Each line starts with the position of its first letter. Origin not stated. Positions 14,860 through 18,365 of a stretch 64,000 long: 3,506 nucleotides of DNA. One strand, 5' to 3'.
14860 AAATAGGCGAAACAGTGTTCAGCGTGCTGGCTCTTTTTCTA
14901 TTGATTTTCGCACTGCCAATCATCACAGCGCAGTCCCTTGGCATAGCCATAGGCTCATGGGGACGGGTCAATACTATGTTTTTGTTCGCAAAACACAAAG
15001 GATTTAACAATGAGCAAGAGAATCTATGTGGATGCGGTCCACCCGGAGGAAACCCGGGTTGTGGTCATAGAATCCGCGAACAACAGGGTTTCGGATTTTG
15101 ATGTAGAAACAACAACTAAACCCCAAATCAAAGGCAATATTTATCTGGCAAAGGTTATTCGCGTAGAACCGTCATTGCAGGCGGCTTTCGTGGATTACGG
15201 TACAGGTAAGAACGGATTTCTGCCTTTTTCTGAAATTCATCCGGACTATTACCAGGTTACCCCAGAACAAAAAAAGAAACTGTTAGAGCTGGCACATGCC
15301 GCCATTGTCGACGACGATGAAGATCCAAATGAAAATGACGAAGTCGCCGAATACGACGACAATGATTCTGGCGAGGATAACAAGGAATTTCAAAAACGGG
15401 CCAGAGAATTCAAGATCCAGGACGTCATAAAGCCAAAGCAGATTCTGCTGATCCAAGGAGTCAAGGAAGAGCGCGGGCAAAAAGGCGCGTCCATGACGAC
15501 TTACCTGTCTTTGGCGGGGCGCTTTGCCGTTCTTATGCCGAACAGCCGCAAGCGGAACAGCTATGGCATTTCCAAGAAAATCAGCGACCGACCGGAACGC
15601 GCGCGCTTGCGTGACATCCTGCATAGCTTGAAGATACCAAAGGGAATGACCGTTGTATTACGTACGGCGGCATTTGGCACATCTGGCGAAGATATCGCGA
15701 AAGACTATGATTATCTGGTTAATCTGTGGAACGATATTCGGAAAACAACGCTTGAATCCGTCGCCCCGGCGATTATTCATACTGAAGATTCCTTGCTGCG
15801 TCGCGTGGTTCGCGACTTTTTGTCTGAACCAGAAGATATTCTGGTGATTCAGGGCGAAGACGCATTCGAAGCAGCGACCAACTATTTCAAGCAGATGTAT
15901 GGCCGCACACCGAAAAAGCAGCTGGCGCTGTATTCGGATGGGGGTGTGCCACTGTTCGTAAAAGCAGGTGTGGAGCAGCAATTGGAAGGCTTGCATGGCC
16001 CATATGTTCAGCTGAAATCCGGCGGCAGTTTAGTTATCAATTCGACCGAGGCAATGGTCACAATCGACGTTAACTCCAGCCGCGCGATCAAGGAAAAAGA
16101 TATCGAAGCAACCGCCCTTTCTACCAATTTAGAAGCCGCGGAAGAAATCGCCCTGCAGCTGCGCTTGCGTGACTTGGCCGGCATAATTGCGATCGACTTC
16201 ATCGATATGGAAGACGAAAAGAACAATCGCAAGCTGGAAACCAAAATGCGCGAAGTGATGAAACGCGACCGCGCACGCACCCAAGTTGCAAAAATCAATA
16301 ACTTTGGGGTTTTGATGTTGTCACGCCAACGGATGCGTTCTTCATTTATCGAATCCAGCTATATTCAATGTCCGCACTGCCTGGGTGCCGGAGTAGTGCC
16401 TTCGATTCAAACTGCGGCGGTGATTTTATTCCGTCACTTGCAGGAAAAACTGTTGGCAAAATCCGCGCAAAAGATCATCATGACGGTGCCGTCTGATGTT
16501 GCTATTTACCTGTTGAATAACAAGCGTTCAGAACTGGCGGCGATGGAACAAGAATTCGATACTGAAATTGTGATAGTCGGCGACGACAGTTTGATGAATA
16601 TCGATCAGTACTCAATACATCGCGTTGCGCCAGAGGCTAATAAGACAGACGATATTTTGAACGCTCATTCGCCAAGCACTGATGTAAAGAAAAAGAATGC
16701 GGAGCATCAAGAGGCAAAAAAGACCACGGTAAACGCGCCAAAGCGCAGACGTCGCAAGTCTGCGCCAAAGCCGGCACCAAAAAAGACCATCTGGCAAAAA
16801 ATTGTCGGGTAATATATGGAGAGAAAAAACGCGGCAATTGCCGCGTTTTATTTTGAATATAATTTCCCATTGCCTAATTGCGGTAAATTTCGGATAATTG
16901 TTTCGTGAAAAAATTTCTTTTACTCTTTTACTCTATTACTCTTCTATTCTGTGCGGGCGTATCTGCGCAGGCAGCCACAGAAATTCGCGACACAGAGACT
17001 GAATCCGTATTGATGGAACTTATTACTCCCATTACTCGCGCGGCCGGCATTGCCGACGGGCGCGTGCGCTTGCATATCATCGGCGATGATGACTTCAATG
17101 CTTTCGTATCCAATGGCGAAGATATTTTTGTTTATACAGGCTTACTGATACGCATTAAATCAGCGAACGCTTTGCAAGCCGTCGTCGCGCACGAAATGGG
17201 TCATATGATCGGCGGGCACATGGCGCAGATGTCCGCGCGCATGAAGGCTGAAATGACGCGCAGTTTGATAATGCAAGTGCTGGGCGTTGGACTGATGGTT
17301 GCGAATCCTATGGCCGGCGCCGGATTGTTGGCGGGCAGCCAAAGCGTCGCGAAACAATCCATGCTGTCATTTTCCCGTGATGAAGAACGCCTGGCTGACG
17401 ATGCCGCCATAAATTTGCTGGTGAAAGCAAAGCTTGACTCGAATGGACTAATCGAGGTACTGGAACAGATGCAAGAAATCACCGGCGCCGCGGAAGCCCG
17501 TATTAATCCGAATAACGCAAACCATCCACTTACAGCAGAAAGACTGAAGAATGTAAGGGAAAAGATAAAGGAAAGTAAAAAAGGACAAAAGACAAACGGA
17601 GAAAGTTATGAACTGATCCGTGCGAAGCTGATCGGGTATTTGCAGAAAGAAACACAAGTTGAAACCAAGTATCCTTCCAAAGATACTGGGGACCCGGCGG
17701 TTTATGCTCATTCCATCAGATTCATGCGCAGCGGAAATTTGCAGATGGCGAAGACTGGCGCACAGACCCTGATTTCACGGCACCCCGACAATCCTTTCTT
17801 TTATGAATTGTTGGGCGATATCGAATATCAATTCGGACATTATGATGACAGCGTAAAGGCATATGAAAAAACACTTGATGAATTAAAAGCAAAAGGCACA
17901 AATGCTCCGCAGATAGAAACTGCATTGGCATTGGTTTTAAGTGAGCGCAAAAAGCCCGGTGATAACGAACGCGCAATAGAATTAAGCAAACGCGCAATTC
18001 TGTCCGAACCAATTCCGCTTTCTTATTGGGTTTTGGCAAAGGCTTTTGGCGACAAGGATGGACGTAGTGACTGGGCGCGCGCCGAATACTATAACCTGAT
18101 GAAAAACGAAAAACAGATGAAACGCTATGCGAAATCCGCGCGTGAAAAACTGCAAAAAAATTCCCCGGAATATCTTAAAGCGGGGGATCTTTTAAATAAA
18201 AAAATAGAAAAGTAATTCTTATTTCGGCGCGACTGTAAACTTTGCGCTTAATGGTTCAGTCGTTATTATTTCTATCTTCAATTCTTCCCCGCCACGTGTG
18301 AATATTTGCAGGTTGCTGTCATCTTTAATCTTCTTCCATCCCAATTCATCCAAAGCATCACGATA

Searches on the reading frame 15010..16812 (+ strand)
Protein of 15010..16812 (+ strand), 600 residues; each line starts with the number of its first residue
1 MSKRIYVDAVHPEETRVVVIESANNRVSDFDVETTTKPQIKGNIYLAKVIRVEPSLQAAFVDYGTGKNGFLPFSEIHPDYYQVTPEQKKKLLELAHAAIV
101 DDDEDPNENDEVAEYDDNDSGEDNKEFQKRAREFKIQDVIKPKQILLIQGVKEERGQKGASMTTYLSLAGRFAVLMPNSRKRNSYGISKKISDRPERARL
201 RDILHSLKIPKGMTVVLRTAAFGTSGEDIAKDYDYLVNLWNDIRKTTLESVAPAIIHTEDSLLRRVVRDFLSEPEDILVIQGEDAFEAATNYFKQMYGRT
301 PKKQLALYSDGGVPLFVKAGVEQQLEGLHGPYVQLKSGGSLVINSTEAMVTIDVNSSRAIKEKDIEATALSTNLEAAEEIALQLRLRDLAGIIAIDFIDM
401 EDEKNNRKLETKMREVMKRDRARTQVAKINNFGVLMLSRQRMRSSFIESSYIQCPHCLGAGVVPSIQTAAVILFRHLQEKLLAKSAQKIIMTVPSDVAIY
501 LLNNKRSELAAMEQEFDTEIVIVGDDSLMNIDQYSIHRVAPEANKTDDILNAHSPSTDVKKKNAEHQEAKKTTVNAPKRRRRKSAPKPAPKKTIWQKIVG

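Call 14: search_protein_families(library=pfam, proteins=[window:15010-16812:+], max_evalue=0.001)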
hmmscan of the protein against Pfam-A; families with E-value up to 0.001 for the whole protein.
window:15010-16812:+ (600 aa): 3 families
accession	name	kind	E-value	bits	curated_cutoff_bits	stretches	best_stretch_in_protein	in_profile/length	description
PF10150.14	RNase_E_G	-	2.1e-85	286.9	25.5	1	167-442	1-270/270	Ribonuclease E/G family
PF20833.2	RNase_E_G_Thio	-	1.5e-22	80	26.8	1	453-538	1-85/86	RNase E/G, Thioredoxin-like domain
PF00575.29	S1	-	2.1e-05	25.2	22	1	41-88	4-49/74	S1 RNA binding domain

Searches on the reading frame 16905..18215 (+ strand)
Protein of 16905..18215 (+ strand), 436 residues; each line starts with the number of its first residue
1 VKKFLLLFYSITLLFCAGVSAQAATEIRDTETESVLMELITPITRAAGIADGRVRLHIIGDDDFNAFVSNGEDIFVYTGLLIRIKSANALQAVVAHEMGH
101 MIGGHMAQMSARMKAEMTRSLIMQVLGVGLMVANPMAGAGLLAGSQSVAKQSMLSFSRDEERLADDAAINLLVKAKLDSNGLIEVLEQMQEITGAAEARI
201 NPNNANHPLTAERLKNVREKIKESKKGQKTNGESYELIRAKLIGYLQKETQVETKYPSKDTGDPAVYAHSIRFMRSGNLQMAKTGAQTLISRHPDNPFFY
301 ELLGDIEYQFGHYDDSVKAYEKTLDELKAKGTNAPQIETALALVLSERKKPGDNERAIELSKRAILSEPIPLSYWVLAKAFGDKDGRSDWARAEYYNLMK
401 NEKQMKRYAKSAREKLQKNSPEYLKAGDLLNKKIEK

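Call 14: search_protein_families(library=pfam, proteins=[window:16905-18215:+], max_evalue=0.001)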
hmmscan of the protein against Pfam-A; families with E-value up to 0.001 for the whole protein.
window:16905-18215:+ (436 aa): 2 families
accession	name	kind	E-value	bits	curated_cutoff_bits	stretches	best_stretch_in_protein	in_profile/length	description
PF01435.24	Peptidase_M48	-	9.1e-23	81.5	20.3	1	33-219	8-184/186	Peptidase family M48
PF13432.12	TPR_16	-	0.00014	22.7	32.7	0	267-325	1-59/65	Tetratricopeptide repeat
